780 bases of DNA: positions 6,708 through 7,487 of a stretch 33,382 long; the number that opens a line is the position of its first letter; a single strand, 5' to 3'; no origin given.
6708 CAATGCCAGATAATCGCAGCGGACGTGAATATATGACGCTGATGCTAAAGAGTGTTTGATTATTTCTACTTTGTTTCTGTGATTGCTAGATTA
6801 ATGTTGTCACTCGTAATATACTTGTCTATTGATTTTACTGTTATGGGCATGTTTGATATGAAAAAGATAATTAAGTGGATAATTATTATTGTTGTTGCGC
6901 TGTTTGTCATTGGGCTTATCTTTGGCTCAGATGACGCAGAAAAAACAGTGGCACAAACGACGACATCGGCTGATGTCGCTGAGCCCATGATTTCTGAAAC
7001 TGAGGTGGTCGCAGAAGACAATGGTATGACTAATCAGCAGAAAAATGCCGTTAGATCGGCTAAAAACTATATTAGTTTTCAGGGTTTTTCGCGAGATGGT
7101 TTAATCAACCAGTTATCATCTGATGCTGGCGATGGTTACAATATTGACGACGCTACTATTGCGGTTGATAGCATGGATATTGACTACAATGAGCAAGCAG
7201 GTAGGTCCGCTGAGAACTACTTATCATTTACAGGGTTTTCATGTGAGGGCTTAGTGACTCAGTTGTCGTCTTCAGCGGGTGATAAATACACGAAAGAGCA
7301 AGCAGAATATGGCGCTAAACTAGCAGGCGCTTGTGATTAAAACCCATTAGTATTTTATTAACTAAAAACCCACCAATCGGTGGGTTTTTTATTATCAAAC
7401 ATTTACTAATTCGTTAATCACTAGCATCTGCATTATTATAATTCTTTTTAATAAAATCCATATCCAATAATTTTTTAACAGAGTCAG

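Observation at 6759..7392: Ltp-like superinfection-exclusion moron inserted between the head-closure and tail genes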

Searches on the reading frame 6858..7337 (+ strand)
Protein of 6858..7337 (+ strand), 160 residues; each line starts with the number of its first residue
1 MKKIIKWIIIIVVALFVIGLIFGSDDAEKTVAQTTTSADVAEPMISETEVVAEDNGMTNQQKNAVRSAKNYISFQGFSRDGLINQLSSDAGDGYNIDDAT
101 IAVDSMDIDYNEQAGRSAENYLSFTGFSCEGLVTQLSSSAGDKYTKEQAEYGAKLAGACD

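Call 4: search_protein_families(library=pfam, proteins=[window:6858-7337:+], max_evalue=0.01)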
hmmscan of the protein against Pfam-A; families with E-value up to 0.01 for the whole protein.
window:6858-7337:+ (160 aa): 1 family
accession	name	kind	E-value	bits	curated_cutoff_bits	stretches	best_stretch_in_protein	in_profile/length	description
PF07553.16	Lipoprotein_Ltp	-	1.8e-28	98.8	23.2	2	109-152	1-44/48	Host cell surface-exposed lipoprotein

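Call 5: search_protein_families(library=phrogs, proteins=[window:6858-7337:+], max_evalue=0.001)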
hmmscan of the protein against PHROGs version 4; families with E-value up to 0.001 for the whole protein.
window:6858-7337:+ (160 aa): 5 families
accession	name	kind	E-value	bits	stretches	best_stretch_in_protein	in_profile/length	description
phrog_15667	-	moron, auxiliary metabolic gene and host takeover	8.8e-57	193.3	1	29-160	87-208/208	superinfection exclusion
phrog_4980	-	moron, auxiliary metabolic gene and host takeover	9.8e-39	134.1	1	1-154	20-177/181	superinfection exclusion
phrog_8545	-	moron, auxiliary metabolic gene and host takeover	3.2e-05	24.8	1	1-53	14-69/177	superinfection exclusion Sie-like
phrog_806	-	unknown function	0.00015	22.8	1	1-49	2-39/187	-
phrog_13294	-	other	0.0004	20.8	1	56-138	200-279/294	lipoprotein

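Call 8: search_dna_similar(query=window:6858-7337:+, collection=phages, mode=protein, max_rows=40)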
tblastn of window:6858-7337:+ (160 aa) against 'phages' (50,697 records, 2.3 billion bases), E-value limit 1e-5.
Records with a match: 148; places in all: 159; records where one place covers at least 80% of the query: 69.
Best place of each record, by identity: 80-90% 2; <60% 146.
By first word of the organism name: Gordonia 100; Streptococcus 16; Bacteriophage 6; Lactobacillus 6; Staphylococcus 4; Propionibacterium 4; Psychrobacter 2; Listeria 2; Ruminococcus 2; Acinetobacter 1; and 5 more.
By host as written in the record: Gordonia terrae 3612 71; Gordonia terrae NRRL B-16283 11; Gordonia terrae CAG3 9; Gordonia rubripertincta NRRL B-16540 7; - 7; Propionibacterium freudenreichii 4; Psychrobacter sp. MV2 2; Gordonia terrae strain CON34 2; and 30 more.
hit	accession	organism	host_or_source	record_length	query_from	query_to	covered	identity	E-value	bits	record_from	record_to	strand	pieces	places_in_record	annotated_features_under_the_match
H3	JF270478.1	Psychrobacter phage Psymv2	Psychrobacter sp. MV2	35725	46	160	72%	84.3%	4e-59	202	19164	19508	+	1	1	superinfection exclusion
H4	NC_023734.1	Psychrobacter phage Psymv2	Psychrobacter sp. MV2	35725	46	160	72%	84.3%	4e-59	202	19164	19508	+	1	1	superinfection exclusion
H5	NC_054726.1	Gordonia phage Stormageddon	Gordonia terrae CAG3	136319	24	153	81%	48.5%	3e-30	120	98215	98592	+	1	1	137: superinfection exclusion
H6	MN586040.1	Gordonia phage Stormageddon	Gordonia terrae CAG3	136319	24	153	81%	48.5%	3e-30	120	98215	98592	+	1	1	137: lipoprotein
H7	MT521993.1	Gordonia phage RedWattleHog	Gordonia terrae 3612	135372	15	153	87%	45.3%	3e-30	120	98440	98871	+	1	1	139: lipoprotein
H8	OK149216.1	Acinetobacter phage vB_IME_Ab2712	Acinetobacter baumannii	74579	57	159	64%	57.3%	4e-32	125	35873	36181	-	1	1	record has no annotation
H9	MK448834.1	Streptococcus phage Javan91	Streptococcus canis ERR438806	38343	12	152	88%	41.8%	1e-24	104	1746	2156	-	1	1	hypothetical protein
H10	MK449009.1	Streptococcus phage Javan88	Streptococcus canis ERR438797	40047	12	152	88%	41.8%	1e-24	104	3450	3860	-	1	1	hypothetical protein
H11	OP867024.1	Gordonia phage Hanem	Gordonia rubripertincta NRRL B-16540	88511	57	153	61%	59.8%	2e-25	106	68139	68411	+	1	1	90: lipoprotein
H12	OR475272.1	Gordonia Phage Schomber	Gordonia rubripertincta NRRL B-16540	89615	57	153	61%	59.8%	2e-25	106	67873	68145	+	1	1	89: lipoprotein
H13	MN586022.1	Gordonia phage Chidiebere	Gordonia rubripertincta NRRL B-16540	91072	57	153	61%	59.8%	2e-25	106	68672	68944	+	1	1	91: lipoprotein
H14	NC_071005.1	Gordonia phage Chidiebere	Gordonia rubripertincta NRRL B-16540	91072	57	153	61%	59.8%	2e-25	106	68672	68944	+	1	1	91: lipoprotein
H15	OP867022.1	Gordonia phage Kabocha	Gordonia rubripertincta NRRL B-16540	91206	57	153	61%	59.8%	2e-25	106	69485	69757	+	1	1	92: lipoprotein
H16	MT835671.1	Bacteriophage sp.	human fecal samples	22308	58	154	61%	57.7%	3e-28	114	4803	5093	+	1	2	record has no annotation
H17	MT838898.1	Bacteriophage sp.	human fecal samples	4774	18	157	88%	39.3%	1e-18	87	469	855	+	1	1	record has no annotation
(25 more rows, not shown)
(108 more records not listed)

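Call 11: get_annotated_region(hit=H8, flank=5000)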
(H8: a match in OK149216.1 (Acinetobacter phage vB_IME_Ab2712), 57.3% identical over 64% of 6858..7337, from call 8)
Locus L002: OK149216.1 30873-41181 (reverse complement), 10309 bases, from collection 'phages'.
description: UNVERIFIED: Acinetobacter phage vB_IME_Ab2712, complete genome.
organism: Acinetobacter phage vB_IME_Ab2712 (NCBI taxid 2878084)
taxonomy: Viruses; Duplodnaviria; Heunggongvirae; Uroviricota; Caudoviricetes; Schitoviridae
host: Acinetobacter baumannii; source: hospital sewage; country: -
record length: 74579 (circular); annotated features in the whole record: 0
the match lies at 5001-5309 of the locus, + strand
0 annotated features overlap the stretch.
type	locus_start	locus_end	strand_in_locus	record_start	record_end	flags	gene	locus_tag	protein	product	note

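Call 15: find_homologous_proteins(query=window:6858-7337:+, max_evalue=0.00001)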
Query window:6858-7337:+ (160 aa): 1156 proteins with E <= 0.00001 among 1211 candidates; the best 120 are listed.
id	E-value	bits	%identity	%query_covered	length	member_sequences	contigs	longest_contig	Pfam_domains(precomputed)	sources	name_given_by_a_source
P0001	2.5e-96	337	99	100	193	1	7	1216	PF07553.17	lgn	-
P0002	2.8e-96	337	99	100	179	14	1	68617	PF07553.17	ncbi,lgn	-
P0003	1.3e-95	335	99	100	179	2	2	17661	PF07553.17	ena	-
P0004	6.1e-88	310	91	93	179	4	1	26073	PF07553.17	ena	-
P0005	4.5e-81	288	83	100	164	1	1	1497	PF07553.17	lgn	-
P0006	4.9e-81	288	84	100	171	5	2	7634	PF07553.17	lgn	-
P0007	8.0e-81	287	83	100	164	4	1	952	PF07553.17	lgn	-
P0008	3.4e-80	285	82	100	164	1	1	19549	PF07553.17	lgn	-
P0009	2.3e-77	276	81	91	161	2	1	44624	PF07553.17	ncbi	ncbi:MAG: Ltp family lipoprotein [Psychrobacter sp.]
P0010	8.8e-77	274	81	89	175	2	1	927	PF07553.17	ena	-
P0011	5.1e-76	271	80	91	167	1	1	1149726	PF07553.17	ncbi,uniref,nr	ncbi:Ltp family lipoprotein [Psychrobacter glaciei]|uniref:Ltp family lipoprotein n=1 Tax=Psychrobac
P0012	9.3e-76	271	80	89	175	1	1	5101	PF07553.17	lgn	-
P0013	1.2e-75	270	83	91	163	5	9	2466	PF07553.17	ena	-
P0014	1.8e-75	270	80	100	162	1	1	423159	PF07553.17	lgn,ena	-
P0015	9.7e-75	267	80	89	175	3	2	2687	PF07553.17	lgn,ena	-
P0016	2.2e-74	266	79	92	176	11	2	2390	PF07553.17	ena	-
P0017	2.0e-73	263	78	92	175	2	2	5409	PF07553.17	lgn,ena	-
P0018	2.1e-73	263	79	100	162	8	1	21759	PF07553.17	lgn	-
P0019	7.4e-73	261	74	100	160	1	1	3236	PF07553.17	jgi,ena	-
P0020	1.1e-72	261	77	100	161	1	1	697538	PF07553.17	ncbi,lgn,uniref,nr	ncbi:Ltp family lipoprotein [Psychrobacter sp. BF1]|uniref:Ltp family lipoprotein n=1 Tax=Psychrobac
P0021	1.2e-72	260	78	100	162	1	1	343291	PF07553.17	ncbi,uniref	ncbi:Ltp family lipoprotein [Psychrobacter sp. Arc29]|uniref:Ltp family lipoprotein n=1 Tax=Psychrob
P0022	6.5e-72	258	74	100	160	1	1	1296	PF07553.17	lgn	-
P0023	6.3e-70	252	73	100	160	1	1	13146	PF07553.17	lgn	-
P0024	1.3e-68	247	73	100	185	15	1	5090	PF07553.17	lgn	-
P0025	4.9e-68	246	73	100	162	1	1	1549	PF07553.17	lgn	-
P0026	2.9e-67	243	68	100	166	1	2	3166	PF07553.17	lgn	-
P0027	3.4e-67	243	74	100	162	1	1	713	PF07553.17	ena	-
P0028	5.6e-67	242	73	100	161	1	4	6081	PF07553.17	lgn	-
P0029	2.9e-65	237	71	99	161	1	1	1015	PF07553.17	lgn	-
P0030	6.0e-65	235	70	100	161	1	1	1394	PF07553.17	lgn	-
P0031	9.3e-65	235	72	100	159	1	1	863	PF07553.17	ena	-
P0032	9.4e-65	235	69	100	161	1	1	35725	PF07553.17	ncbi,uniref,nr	ncbi:superinfection exclusion [Psychrobacter phage Psymv2]|uniref:superinfection exclusion n=1 Tax=P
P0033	2.5e-63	230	72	100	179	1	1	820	PF07553.17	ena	-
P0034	5.8e-59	216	75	94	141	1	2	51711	PF07553.17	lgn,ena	-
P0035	7.0e-59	216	90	67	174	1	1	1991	PF07553.17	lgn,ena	-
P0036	1.0e-58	215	87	75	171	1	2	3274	PF07553.17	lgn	-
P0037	2.0e-58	214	64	98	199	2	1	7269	PF13240.12,PF07553.17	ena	-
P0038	5.5e-58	213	64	98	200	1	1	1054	PF13240.12,PF07553.17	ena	-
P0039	1.6e-57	211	61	98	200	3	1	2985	PF13240.12,PF07553.17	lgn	-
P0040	1.2e-56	209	63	99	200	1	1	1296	PF13240.12,PF07553.17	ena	-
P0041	7.5e-56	206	63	100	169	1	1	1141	PF07553.17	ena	-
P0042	2.0e-53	198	54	100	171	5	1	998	PF07553.17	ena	-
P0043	2.1e-53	198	61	99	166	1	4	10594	PF07553.17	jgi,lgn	-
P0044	7.6e-53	196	60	99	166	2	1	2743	PF07553.17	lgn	-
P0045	8.9e-52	193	54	100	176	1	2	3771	PF07553.17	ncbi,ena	-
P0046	1.4e-51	192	58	99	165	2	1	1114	PF07553.17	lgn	-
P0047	1.7e-51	192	60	99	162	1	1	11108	PF07553.17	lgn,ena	-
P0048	2.2e-51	192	59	99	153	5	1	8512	PF07553.17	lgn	-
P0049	2.7e-51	191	61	68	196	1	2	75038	PF07553.17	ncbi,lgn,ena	-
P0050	6.6e-51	190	59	99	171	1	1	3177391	PF07553.17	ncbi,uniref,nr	ncbi:Ltp family lipoprotein [Psychrobacter sp. M13]|uniref:Ltp family lipoprotein n=1 Tax=Psychrobac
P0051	3.5e-50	188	60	99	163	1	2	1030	PF07553.17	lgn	-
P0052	4.8e-50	187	71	65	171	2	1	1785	PF07553.17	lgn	-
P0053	4.9e-50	187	56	100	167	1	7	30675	PF07553.17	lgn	-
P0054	6.2e-50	187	56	99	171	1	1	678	PF07553.17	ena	-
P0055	6.4e-50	187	59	99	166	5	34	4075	PF07553.17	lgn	-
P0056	6.9e-50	187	71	65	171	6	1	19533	PF07553.17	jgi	-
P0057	1.3e-49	186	57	99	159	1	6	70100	PF07553.17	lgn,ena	-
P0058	1.6e-49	185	59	99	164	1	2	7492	PF07553.17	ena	-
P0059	2.1e-49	185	58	99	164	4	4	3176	PF07553.17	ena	-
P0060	2.7e-49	185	56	99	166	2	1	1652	PF07553.17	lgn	-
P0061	3.8e-49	184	61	98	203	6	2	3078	PF13240.12,PF07553.17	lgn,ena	-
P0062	5.7e-49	184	54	100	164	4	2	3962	PF07553.17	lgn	-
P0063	6.4e-49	184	58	99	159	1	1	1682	PF07553.17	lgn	-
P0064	8.3e-49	183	56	99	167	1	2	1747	PF07553.17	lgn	-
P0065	1.1e-48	183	58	99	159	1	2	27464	PF07553.17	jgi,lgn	-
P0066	1.3e-48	182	55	99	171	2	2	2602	PF07553.17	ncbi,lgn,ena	-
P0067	1.7e-48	182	59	93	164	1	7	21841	PF07553.17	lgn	-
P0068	2.2e-48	182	55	100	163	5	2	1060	PF07553.17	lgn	-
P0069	2.2e-48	182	55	100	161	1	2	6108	PF07553.17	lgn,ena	-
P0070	4.8e-48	181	56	99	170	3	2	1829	PF07553.17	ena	-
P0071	4.8e-48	181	60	97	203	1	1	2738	PF07553.17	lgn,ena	-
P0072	8.3e-48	180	66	65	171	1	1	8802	PF07553.17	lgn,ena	-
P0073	8.8e-48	180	55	99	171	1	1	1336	PF07553.17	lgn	-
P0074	1.4e-47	179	57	99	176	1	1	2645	PF07553.17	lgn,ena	-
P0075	2.0e-47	179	54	99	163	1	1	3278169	PF07553.17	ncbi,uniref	ncbi:Ltp family lipoprotein [Acinetobacter sp. ANC 7454]|uniref:Ltp family lipoprotein n=1 Tax=Acine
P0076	2.2e-47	179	55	99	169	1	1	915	PF07553.17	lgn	-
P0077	2.7e-47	178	55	99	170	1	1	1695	PF07553.17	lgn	-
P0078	2.9e-47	178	57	99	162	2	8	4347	PF07553.17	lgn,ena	-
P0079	3.0e-47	178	55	99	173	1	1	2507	PF07553.17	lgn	-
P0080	3.1e-47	178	56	100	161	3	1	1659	PF07553.17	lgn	-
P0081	3.6e-47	178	55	99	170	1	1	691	PF07553.17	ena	-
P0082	5.1e-47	177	55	99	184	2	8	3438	PF07553.17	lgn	-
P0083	6.6e-47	177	56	98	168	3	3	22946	PF07553.17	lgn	-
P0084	7.3e-47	177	52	99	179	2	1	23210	PF07553.17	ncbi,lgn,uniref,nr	ncbi:hypothetical protein RCH20_002402 [Psychrobacter sp. PL15]|uniref:Ltp family lipoprotein n=1 Ta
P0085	9.0e-47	177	53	99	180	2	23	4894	PF07553.17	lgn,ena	-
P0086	1.0e-46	176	57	100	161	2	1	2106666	PF07553.17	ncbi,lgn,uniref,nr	ncbi:Ltp family lipoprotein [Moraxella nasicaprae]|uniref:Ltp family lipoprotein n=1 Tax=Moraxella n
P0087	1.2e-46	176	55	99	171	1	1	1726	PF07553.17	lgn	-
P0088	1.2e-46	176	53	99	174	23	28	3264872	PF07553.17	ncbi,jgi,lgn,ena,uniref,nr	ncbi:Ltp family lipoprotein [Acinetobacter lwoffii]|uniref:Putative host cell surface-exposed lipopr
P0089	1.3e-46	176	53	99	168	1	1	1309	PF07553.17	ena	-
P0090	1.4e-46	176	54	99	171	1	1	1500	PF07553.17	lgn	-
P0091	2.8e-46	175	52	99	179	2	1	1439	PF07553.17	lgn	-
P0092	3.3e-46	175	52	99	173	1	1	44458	PF07553.17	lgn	-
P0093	3.5e-46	175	55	100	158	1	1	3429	PF07553.17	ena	-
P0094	3.8e-46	175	55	100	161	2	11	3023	PF07553.17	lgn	-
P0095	4.3e-46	174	67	64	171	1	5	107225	PF07553.17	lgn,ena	-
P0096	4.7e-46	174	56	99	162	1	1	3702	PF07553.17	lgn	-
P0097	9.0e-46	173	56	100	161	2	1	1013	PF07553.17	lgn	-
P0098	2.0e-45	172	54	96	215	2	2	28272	PF07553.17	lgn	-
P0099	2.8e-45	172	53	99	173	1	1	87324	PF07553.17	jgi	-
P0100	3.0e-45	172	53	99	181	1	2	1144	PF07553.17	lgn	-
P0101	4.2e-45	171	56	99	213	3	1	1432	PF07553.17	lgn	-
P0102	4.8e-45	171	56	99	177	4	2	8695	PF07553.17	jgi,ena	-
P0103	1.8e-44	169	52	99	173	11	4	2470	PF07553.17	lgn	-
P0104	3.7e-44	168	57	94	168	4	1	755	PF07553.17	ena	-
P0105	3.9e-44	168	53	99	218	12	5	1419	PF07553.17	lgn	-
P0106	3.9e-44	168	69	70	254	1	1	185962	PF07553.17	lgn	-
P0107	6.7e-44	167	54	100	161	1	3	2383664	PF07553.17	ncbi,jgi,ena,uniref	ncbi:Ltp family lipoprotein [Rhodanobacter soli]|uniref:Putative host cell surface-exposed lipoprote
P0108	7.0e-44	167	52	99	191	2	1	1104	PF07553.17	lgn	-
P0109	8.0e-44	167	56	97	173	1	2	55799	PF07553.17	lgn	-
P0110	8.6e-44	167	55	95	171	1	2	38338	PF07553.17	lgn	-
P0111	9.4e-44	167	54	100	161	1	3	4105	PF07553.17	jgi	jgi:hypothetical protein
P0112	1.0e-43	167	52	99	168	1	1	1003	PF07553.17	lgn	-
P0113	1.3e-43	166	75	64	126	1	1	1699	PF07553.17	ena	-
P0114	2.5e-43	165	75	64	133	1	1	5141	PF07553.17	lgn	-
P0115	2.8e-43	165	53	99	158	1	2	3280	PF07553.17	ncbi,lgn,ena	-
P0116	2.8e-43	165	69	68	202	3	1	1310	PF07553.17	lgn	-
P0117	3.0e-43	165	72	68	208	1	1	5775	PF07553.17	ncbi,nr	ncbi:MAG: Ltp family lipoprotein [Moraxella sp.]|nr:Ltp family lipoprotein [Moraxella sp.]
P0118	3.2e-43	165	51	93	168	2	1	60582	PF07553.17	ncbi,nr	ncbi:Ltp family lipoprotein [Acinetobacter bereziniae]|nr:Ltp family lipoprotein [Acinetobacter bere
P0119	3.2e-43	165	74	64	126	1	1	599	PF07553.17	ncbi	-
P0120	3.7e-43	165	69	71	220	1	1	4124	PF07553.17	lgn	-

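Call 16: search_solved_structures(query=window:6858-7337:+, max_evalue=0.01, show_alignments=2)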
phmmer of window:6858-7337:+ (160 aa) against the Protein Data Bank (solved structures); distinct sequences matched with E-value up to 0.01: 1.
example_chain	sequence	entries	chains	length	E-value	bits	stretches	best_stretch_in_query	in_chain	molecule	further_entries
4eqq_A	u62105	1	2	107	2.4e-08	37.3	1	58-152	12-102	Putative host cell surface-exposed lipoprotein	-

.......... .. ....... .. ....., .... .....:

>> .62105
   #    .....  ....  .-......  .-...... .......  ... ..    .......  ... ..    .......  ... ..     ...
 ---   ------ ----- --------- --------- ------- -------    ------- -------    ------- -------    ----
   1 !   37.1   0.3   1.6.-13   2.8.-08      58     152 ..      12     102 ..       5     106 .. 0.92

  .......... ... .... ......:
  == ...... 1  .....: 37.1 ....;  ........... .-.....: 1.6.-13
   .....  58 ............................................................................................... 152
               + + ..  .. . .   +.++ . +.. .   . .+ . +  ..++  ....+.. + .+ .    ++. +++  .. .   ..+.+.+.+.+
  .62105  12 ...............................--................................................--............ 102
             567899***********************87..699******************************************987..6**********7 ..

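Call 19: find_related_loci(query=window:6858-7337:+, collection=genome_contigs, flank=6000)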
Query window:6858-7337:+ (160 aa) in genome_contigs; peptide patterns used: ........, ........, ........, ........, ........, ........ (x = any residue, [..] = any of these).
76 stretches matched a pattern; 10 encode a relative of the query (tblastn E <= 1e-3); 10 distinct loci.
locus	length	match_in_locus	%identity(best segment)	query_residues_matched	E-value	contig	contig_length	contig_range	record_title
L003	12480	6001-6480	99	1-160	2e-105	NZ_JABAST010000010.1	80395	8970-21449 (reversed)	Psychrobacter faecalis strain DSM 14664 NODE_10_length_80395_cov_302.08, whole genome shotgun sequence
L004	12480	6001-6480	99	1-160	2e-105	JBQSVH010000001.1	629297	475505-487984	Psychrobacter sp. AOP7-C1-14 AOP7-C1-14_1, whole genome shotgun sequence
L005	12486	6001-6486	78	1-160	6e-81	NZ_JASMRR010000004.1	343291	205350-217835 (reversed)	Psychrobacter sp. Arc29 P26766_125_S25_Arc29_4_length_343291_cov_309, whole genome shotgun sequence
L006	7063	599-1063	49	37-159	3e-34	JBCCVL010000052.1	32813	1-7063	MAG: Actinomycetota bacterium isolate P01_E01_bin.37 k141_757058_length_32813_cov_225.8696, whole genome shotgun sequenc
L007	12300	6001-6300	57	37-153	2e-33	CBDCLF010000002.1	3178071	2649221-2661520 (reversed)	MAG: Friedmanniella sp. isolate 03a6db1f-639c-4e0d-b3a5-427905838d58 genome assembly, contig: contig_2, whole genome sho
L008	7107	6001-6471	37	7-151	6e-27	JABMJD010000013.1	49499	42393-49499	MAG: Candidatus Syntrophopropionicum ammoniitolerans isolate MAG 62 NODE_397_length_49499_cov_40.4678, whole genome shot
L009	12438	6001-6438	40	21-157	3e-27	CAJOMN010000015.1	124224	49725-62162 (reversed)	uncultured Lachnospiraceae bacterium isolate Reindeer_2_mag_16 genome assembly, contig: scaffold_416, whole genome shotg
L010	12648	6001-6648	40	49-154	2e-20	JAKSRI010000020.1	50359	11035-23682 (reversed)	MAG: Saccharofermentans sp. isolate Horse_feces251 MAG251_20, whole genome shotgun sequence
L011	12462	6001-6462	45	37-152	3e-25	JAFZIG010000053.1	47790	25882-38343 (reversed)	MAG: Acidaminococcaceae bacterium isolate RGIG7791 Water_buffalos_Reticulum-1__c193747, whole genome shotgun sequence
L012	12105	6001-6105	61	1-36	7e-8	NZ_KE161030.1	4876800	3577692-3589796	Cedecea davisae DSM 4568 Scaffold0, whole genome shotgun sequence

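Call 31: search_protein_families(library=ncbifam, proteins=[window:6858-7337:+], max_evalue=0.01)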
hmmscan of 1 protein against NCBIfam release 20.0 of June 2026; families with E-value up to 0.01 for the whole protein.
window:6858-7337:+ (160 aa): 1 family
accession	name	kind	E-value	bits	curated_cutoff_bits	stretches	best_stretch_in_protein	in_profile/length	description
NF045625.1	IBP_CFB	equivalog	0.0079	15.5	400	0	99-124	134-159/275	ice-binding protein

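Call 32: search_protein_families(library=padloc, proteins=[window:6858-7337:+], max_evalue=0.01)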
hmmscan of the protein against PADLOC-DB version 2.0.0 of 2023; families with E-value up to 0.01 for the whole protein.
window:6858-7337:+ (160 aa): 0 families

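Call 42: predict_structure(alignment_id=A4)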
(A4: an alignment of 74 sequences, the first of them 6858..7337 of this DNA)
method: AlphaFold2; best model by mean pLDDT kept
length: 160 residues; sequences in the alignment: 74
mean_pLDDT: 81.9   pTM: 0.63
mean pLDDT of the five models: 81.9, 81.5, 81.4, 81.2, 80.9
residues with pLDDT >= 90: 99; 70-90: 22; 50-70: 12; < 50: 27
segments of 3 or more residues with pLDDT < 50: 26-51
pLDDT, mean of each block of 10 residues (from residue 1): 71 76 49 36 41 78 97 96 97 98 97 97 91 96 97 95
secondary structure, 60 per line:
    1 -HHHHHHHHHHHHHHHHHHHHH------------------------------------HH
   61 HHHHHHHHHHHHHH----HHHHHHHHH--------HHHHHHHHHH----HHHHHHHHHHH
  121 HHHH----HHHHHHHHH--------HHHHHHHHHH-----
elements in order: H2-22 H59-74 H79-87 H96-105 H110-124 H129-137 H146-155
